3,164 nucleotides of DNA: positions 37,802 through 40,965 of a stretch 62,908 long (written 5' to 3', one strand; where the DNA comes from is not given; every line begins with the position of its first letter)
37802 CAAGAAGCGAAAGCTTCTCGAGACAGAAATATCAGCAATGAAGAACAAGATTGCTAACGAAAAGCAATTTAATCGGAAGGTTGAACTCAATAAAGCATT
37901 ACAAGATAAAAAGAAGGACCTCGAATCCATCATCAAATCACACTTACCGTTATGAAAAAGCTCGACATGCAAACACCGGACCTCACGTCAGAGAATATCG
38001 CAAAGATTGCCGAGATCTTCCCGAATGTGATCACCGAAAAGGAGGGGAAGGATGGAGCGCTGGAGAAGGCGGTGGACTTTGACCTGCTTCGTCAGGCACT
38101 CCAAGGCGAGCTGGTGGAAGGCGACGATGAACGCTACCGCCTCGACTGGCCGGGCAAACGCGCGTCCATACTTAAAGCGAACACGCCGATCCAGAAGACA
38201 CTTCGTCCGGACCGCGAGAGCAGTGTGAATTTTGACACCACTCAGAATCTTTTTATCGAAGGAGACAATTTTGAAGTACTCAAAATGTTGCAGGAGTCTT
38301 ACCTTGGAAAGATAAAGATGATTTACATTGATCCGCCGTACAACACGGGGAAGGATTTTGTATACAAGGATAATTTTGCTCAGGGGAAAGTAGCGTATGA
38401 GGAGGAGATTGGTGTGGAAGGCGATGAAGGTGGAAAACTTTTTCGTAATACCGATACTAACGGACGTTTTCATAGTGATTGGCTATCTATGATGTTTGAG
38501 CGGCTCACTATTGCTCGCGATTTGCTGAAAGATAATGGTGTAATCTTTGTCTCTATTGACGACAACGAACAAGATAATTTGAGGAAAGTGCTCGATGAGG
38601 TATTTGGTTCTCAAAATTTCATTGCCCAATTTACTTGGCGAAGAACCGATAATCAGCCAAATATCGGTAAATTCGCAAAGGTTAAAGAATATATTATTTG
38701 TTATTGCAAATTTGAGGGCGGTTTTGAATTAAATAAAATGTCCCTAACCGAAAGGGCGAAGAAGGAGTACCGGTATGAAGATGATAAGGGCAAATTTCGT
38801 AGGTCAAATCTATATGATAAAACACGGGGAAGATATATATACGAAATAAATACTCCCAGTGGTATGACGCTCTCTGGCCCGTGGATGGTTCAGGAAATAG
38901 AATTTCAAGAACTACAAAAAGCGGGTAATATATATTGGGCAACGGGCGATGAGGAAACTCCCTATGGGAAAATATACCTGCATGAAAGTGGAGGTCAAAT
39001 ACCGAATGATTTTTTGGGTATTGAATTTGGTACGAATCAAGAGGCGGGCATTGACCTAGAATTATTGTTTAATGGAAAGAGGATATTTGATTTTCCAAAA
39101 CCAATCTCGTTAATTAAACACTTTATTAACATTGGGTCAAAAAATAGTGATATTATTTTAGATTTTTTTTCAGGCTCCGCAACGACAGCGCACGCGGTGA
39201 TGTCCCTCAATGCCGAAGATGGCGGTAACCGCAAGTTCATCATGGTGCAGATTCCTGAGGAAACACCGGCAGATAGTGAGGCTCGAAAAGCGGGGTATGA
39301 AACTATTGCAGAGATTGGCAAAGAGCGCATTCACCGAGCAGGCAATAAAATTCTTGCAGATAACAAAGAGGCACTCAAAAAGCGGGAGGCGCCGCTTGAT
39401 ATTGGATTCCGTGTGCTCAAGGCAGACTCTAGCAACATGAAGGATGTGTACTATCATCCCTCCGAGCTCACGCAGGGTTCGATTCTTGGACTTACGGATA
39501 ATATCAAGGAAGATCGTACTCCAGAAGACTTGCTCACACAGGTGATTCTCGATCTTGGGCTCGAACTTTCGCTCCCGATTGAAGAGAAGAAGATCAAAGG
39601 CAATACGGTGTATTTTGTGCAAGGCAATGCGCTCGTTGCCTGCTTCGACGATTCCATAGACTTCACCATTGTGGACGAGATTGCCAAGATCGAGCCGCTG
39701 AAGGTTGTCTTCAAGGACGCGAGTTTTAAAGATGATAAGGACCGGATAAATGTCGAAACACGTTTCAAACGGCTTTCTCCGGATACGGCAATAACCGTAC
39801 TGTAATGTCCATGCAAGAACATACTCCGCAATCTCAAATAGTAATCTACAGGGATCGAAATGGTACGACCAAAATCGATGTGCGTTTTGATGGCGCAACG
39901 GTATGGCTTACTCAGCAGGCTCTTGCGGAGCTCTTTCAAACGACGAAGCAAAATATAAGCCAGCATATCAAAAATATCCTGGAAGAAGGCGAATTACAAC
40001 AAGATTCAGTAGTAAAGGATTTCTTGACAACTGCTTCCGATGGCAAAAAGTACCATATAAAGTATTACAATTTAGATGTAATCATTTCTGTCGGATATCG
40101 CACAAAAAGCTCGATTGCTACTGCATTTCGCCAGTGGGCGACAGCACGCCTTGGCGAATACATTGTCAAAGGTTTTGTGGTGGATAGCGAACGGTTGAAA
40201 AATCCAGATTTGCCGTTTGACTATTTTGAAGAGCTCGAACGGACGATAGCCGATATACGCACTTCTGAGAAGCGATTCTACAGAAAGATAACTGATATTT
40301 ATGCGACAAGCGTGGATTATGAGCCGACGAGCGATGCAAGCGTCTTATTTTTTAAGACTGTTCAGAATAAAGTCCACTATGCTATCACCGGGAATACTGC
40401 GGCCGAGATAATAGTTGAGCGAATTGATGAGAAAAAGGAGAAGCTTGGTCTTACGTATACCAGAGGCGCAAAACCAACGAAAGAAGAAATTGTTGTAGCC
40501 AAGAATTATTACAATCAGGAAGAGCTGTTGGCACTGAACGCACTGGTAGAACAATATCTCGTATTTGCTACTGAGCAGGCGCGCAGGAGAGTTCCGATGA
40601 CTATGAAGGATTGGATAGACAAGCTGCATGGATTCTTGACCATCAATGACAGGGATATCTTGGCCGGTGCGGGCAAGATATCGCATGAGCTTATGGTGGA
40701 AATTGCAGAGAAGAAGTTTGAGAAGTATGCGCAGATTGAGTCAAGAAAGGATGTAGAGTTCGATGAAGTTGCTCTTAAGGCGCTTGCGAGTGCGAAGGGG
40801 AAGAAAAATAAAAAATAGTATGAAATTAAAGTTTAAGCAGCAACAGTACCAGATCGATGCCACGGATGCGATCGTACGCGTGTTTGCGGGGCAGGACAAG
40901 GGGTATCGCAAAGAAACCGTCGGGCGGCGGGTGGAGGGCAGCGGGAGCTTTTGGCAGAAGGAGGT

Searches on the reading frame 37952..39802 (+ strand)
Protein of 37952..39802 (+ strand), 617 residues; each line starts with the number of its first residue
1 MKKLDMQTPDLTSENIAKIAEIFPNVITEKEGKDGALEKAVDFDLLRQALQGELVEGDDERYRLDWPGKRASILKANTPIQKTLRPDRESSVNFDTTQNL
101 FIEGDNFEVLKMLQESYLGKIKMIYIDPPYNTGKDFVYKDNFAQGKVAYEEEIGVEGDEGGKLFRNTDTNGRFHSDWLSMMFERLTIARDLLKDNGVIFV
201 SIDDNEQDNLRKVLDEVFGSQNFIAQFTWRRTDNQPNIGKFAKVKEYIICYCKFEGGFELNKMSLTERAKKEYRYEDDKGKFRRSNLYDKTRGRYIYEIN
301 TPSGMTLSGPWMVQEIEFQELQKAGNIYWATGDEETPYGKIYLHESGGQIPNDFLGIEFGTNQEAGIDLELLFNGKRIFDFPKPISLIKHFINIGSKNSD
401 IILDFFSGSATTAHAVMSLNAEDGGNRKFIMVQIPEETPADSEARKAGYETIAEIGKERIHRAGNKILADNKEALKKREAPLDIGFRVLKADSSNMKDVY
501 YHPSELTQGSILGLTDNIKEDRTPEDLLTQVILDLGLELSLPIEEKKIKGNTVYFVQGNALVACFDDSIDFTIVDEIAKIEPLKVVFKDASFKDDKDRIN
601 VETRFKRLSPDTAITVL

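Call 4: search_protein_families(library=padloc, proteins=[window:37952-39802:+], max_evalue=0.01)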
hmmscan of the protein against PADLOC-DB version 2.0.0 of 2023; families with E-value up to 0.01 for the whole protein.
window:37952-39802:+ (617 aa): 37 families (the best 25 are shown)
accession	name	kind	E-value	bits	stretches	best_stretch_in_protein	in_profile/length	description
PDLC03634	MTase_III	-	2.4e-221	734.9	1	1-614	2-618/621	Type III methyltransferase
PDLC03641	MTase_III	-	3.1e-118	394.1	1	13-492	16-498/657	Type III methyltransferase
PDLC03637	MTase_III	-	1.7e-107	358.2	1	16-493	51-506/513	Type III methyltransferase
PDLC03644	MTase_III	-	1.8e-82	275.8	1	64-439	4-386/542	Type III methyltransferase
PDLC03642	MTase_III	-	8.3e-61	204.2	2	168-436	130-399/528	Type III methyltransferase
PDLC03640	MTase_III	-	5.3e-56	188.3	2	91-254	38-199/654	Type III methyltransferase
PDLC03636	MTase_III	-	6.1e-51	171.8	3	171-279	90-199/575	Type III methyltransferase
PDLC03639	MTase_III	-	2.1e-45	153.2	3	361-443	407-488/639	Type III methyltransferase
PDLC03635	MTase_III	-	4.2e-43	146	3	170-265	260-360/708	Type III methyltransferase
PDLC03354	MTase_II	-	4.5e-37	126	1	59-420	22-362/425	Type II methyltransferase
PDLC03646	MTase_III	-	6.3e-35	118.3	3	295-458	684-850/1057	Type III methyltransferase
PDLC03638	MTase_III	-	7.6e-34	115.1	2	174-419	428-656/816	Type III methyltransferase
PDLC03278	MTase_II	-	9.3e-29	99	2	333-441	244-347/390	Type II methyltransferase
PDLC03643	MTase_III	-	9.4e-27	92.2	1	181-439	1-271/465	Type III methyltransferase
PDLC03633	MTase_III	-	1.6e-23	81.3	1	91-262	70-236/616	Type III methyltransferase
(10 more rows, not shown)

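Call 5: search_protein_families(library=pfam, proteins=[window:37952-39802:+], max_evalue=0.01)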
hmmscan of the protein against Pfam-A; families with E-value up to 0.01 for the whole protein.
window:37952-39802:+ (617 aa): 1 family
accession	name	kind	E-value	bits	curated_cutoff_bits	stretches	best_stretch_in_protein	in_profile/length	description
PF01555.25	N6_N4_Mtase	-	2.2e-35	123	26.7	1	121-437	1-214/221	DNA methylase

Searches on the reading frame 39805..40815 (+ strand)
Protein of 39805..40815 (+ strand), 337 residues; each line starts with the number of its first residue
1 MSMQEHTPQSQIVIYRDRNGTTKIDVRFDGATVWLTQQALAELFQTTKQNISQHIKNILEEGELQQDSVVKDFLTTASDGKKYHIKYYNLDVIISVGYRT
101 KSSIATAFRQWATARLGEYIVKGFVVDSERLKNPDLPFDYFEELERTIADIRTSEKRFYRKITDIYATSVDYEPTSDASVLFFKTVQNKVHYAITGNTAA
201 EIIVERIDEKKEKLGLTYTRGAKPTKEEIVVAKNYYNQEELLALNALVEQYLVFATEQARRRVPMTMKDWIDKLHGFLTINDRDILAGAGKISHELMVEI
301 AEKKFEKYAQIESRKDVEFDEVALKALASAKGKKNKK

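Call 4: search_protein_families(library=padloc, proteins=[window:39805-40815:+], max_evalue=0.01)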
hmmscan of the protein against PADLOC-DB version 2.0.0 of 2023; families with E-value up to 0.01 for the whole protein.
window:39805-40815:+ (337 aa): 40 families (the best 25 are shown)
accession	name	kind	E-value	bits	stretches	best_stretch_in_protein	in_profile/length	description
PDLC04851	PDC-S05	-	8.4e-128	424.2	1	1-324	1-330/342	-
PDLC04853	PDC-S05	-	8.6e-127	420.9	1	8-332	4-331/336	-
PDLC04852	PDC-S05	-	1.1e-125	417.2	1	4-333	5-338/346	-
PDLC04843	PDC-S05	-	4.8e-123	408.6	1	8-322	4-316/330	-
PDLC04868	PDC-S05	-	2.4e-108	360.2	1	8-325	4-328/335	-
PDLC04864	PDC-S05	-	2.1e-99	330.3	1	65-334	2-273/277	-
PDLC04871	PDC-S05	-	9.6e-96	319.5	1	6-320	127-450/468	-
PDLC04870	PDC-S05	-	1.5e-86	287.2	1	5-209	4-209/214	-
PDLC04876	PDC-S05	-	3e-65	217.2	1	3-169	1-171/174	-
PDLC04858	PDC-S05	-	5.6e-53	176.4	1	5-135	3-130/138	-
PDLC04965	PDC-S23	-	3.8e-52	175.7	1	9-208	4-209/327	-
PDLC04854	PDC-S05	-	7.8e-51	170.7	1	10-201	4-200/212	-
PDLC04872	PDC-S05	-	1.3e-50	169.1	1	5-136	3-134/152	-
PDLC04964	PDC-S23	-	6.7e-50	168.1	1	9-204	3-204/331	-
PDLC04879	PDC-S05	-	7.4e-46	154.9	1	9-130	4-126/285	-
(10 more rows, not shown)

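Call 5: search_protein_families(library=pfam, proteins=[window:39805-40815:+], max_evalue=0.01)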
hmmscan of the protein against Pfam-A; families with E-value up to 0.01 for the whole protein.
window:39805-40815:+ (337 aa): 2 families
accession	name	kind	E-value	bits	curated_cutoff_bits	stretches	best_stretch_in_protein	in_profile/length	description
PF13310.11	Virulence_RhuM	-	5.8e-98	327.6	33.7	1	68-311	1-247/252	Virulence protein RhuM family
PF12802.13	MarR_2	-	0.0033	18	27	1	35-65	21-51/61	MarR family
